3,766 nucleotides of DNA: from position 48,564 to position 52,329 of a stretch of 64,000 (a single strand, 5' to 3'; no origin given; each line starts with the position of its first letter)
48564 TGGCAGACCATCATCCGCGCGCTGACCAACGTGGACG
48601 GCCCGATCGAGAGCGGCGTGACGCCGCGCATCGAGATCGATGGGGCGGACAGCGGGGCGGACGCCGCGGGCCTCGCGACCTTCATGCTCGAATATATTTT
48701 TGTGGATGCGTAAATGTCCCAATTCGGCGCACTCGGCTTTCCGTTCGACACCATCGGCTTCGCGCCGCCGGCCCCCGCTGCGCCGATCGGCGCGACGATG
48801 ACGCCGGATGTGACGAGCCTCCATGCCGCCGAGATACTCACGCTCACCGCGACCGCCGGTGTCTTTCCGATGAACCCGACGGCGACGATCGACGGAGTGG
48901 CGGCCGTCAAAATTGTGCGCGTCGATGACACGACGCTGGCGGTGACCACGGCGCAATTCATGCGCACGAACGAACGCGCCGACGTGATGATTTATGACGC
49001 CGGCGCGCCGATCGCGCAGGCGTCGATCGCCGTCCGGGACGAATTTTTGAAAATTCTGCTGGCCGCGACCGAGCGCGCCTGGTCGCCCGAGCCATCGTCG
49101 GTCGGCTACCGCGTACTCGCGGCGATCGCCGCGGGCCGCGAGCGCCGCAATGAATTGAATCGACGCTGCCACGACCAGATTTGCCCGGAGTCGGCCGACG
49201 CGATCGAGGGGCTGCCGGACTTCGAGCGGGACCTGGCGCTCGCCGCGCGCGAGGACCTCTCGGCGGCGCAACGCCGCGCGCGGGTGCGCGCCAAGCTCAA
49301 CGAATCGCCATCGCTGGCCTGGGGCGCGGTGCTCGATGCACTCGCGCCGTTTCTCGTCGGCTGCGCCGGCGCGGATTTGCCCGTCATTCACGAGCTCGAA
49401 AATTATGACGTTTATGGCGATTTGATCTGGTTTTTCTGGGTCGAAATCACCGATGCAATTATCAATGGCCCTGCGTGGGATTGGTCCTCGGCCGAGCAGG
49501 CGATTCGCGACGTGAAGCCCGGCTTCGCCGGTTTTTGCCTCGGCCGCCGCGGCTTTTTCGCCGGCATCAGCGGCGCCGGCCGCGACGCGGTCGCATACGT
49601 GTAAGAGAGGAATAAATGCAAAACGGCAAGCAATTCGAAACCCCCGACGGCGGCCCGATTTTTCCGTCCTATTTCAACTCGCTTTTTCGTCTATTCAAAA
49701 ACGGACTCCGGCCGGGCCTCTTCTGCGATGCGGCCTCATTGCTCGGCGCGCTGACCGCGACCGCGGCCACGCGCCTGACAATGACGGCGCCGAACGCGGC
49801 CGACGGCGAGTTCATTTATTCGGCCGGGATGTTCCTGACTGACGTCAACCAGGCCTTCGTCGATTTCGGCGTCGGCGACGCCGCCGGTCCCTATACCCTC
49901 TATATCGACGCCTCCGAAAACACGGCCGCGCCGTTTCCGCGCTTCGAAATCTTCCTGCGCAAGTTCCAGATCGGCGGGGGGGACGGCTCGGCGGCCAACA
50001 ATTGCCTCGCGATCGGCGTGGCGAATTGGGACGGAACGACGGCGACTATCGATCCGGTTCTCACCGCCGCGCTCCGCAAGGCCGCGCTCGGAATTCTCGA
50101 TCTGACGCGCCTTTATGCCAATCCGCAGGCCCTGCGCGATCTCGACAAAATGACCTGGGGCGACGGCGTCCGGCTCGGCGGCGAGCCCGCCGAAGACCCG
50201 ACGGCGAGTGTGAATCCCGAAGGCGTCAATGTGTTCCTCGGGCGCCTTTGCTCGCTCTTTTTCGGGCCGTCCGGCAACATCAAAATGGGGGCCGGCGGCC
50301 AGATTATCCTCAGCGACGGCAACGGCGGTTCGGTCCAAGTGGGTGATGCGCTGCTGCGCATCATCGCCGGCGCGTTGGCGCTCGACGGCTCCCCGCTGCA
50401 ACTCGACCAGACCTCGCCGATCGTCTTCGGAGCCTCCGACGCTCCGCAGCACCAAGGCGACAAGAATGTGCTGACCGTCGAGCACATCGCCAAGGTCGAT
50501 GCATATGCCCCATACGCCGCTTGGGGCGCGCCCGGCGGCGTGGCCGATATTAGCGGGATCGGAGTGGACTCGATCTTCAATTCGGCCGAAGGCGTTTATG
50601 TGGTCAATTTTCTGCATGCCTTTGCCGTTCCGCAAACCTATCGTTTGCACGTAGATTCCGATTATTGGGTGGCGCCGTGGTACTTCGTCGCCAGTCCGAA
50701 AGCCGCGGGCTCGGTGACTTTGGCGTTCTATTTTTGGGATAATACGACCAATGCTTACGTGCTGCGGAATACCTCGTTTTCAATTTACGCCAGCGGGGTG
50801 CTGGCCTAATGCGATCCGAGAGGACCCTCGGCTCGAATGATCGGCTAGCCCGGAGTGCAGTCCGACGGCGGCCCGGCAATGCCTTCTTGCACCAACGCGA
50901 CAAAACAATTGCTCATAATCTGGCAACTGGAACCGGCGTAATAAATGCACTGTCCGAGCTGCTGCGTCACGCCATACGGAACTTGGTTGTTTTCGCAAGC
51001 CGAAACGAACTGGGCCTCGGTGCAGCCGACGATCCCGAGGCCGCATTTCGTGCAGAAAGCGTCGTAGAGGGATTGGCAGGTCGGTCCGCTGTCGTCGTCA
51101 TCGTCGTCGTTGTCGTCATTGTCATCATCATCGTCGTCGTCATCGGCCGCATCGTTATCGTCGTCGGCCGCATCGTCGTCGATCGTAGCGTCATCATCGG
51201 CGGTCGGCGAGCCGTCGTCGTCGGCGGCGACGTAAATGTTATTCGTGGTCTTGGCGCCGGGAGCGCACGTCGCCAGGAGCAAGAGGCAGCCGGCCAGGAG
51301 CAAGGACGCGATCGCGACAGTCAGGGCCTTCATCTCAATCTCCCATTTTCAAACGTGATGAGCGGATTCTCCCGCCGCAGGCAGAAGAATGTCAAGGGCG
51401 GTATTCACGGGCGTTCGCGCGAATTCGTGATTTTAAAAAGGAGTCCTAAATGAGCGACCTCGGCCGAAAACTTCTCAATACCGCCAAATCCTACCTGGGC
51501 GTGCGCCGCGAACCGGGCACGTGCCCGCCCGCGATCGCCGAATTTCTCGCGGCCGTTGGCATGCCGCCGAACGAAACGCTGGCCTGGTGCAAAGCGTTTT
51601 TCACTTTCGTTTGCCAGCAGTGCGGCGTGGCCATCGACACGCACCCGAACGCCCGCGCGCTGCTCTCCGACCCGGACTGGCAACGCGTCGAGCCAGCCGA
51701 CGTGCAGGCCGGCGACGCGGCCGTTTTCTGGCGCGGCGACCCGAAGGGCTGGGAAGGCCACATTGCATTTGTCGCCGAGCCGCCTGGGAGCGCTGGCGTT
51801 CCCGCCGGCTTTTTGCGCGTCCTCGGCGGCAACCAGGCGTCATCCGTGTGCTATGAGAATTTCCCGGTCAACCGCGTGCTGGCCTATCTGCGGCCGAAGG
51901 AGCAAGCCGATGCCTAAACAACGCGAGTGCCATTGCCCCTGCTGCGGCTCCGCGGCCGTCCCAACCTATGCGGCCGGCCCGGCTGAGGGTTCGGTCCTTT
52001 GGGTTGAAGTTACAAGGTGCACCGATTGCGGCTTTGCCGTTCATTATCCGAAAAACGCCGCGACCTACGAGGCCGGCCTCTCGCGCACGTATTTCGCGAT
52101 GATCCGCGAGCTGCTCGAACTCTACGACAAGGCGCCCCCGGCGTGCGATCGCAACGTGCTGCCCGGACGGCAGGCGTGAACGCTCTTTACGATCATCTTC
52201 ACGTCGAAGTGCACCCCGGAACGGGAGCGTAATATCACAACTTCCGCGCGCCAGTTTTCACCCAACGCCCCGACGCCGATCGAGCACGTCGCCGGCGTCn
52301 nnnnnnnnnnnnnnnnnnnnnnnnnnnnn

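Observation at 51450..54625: Right-end accessory block in the Mu mom position: PLP fold-type-II enzymes flanking an SPPY DNA methyltransferase-like gene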

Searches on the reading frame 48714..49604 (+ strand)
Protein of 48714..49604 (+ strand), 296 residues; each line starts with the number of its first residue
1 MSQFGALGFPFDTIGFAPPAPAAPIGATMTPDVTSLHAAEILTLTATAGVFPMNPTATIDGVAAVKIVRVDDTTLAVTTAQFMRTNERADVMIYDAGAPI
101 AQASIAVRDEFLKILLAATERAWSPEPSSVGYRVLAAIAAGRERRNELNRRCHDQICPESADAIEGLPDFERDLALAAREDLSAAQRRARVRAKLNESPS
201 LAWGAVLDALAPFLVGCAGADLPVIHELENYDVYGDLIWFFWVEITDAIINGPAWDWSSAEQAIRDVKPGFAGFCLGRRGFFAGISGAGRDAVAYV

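Call 3: search_protein_families(library=pfam, proteins=[window:48714-49604:+], max_evalue=0.1)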
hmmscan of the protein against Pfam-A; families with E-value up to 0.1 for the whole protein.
window:48714-49604:+ (296 aa): 1 family
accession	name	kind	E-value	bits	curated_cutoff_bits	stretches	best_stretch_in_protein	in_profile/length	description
PF10076.14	Phage_Mu_Gp48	-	4.9e-05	23.6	37.4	1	134-202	20-86/150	Bacteriophage Mu-like, Gp48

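Call 4: search_protein_families(library=phrogs, proteins=[window:48714-49604:+], max_evalue=0.1)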
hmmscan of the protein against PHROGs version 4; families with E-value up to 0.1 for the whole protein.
window:48714-49604:+ (296 aa): 4 families
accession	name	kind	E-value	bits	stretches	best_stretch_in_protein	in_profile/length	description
phrog_203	-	tail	4.5e-07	30.3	1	121-202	24-106/224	baseplate wedge subunit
phrog_1160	-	tail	0.00018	21.3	1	111-211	16-117/528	baseplate protein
phrog_521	-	tail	0.00029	20.6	1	145-199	58-111/534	tail protein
phrog_8410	-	unknown function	0.03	15.4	1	3-67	35-98/99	-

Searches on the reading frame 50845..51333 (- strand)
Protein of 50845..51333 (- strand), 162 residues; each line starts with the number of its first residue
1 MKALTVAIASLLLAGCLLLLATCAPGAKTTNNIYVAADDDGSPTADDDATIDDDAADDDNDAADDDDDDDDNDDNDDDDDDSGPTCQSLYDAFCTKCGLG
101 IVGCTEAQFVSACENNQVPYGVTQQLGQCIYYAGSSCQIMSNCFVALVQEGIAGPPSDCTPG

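Call 3: search_protein_families(library=pfam, proteins=[window:50845-51333:-], max_evalue=0.1)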
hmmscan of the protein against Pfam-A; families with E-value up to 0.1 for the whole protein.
window:50845-51333:- (162 aa): 1 family
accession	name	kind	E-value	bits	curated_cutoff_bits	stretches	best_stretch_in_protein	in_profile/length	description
PF04931.18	DNA_pol_phi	-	0.055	12.1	27.6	1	38-81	640-683/765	DNA polymerase phi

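Call 4: search_protein_families(library=phrogs, proteins=[window:50845-51333:-], max_evalue=0.1)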
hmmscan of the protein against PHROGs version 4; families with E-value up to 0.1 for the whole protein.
window:50845-51333:- (162 aa): 0 families

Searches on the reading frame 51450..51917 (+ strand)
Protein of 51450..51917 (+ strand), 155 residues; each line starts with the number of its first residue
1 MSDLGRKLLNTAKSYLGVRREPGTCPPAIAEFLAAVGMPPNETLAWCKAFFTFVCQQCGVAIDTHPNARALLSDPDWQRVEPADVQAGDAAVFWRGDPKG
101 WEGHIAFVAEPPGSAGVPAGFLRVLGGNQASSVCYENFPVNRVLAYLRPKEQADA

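Call 3: search_protein_families(library=pfam, proteins=[window:51450-51917:+], max_evalue=0.1)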
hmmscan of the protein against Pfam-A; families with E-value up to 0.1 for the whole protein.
window:51450-51917:+ (155 aa): 2 families
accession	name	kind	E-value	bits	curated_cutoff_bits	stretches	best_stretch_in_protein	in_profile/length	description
PF05257.22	CHAP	-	0.0014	19.6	26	1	43-110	5-68/81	CHAP domain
PF10030.15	DUF2272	-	0.079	13.2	27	0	100-152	127-177/191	Uncharacterized protein conserved in bacteria (DUF2272)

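Call 4: search_protein_families(library=phrogs, proteins=[window:51450-51917:+], max_evalue=0.1)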
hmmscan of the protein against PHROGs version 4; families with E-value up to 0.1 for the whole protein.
window:51450-51917:+ (155 aa): 2 families
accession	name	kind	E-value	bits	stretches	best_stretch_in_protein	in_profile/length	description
phrog_1259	-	tail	1.6e-12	47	1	7-152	990-1132/1179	baseplate hub subunit and tail lysozyme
phrog_22461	-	unknown function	0.071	14.5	0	48-64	27-43/74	-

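Call 5: search_protein_families(library=ncbifam, proteins=[window:51450-51917:+], max_evalue=0.1)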
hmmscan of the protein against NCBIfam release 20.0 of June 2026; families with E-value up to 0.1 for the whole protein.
window:51450-51917:+ (155 aa): 1 family
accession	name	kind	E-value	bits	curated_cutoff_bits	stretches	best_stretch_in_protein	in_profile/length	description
TIGR02594.1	TIGR02594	subfamily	3.7e-11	43.4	70.55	1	8-147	2-131/132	TIGR02594 family protein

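Call 96: search_protein_families(library=padloc, proteins=[window:51450-51917:+], max_evalue=0.01)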
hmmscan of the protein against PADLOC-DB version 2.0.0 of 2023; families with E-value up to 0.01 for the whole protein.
window:51450-51917:+ (155 aa): 0 families

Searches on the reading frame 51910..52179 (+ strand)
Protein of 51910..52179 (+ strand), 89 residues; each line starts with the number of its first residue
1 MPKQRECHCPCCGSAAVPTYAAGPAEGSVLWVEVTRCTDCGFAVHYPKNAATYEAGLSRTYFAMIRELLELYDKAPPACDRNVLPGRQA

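Call 94: search_protein_families(library=pfam, proteins=[window:51910-52179:+], max_evalue=0.01)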
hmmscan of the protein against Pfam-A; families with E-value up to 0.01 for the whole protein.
window:51910-52179:+ (89 aa): 1 family
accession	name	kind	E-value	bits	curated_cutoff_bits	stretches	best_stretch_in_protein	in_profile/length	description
PF12172.15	zf-ChsH2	-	0.0027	17.9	23.2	1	34-49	11-26/37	ChsH2, rubredoxin-like zinc ribbon domain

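Call 96: search_protein_families(library=padloc, proteins=[window:51910-52179:+], max_evalue=0.01)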
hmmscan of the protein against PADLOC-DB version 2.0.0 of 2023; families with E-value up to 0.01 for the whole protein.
window:51910-52179:+ (89 aa): 0 families
